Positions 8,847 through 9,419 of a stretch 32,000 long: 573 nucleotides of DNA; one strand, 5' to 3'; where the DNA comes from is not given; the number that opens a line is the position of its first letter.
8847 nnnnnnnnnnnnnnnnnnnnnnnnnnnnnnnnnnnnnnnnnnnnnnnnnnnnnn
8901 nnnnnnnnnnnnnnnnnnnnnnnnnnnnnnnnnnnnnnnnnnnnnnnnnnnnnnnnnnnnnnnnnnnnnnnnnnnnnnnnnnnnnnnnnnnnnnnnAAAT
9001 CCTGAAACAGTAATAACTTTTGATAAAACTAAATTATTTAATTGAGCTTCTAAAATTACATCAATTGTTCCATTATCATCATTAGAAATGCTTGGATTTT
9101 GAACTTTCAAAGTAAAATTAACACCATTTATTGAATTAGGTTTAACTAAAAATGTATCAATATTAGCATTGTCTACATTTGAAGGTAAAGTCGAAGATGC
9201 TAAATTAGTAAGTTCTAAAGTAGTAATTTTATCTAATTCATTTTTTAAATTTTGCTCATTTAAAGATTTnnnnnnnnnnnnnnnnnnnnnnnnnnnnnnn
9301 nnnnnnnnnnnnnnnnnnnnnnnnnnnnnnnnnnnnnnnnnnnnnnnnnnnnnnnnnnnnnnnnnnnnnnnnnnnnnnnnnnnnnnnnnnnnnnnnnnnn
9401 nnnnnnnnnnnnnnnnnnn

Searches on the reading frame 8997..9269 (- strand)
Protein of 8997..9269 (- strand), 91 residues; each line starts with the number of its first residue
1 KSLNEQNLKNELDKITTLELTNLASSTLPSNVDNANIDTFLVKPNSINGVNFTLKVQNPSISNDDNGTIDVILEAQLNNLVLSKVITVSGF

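Call 54: search_protein_families(library=pfam, max_evalue=1, proteins=[window:8997-9269:-])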
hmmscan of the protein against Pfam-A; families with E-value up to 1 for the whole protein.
seq(91 aa): 1 family
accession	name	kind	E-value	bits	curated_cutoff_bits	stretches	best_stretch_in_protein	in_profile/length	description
PF04200.17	Lipoprotein_17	-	1.2e-19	70.8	22.4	1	11-91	1-82/84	Lipoprotein associated domain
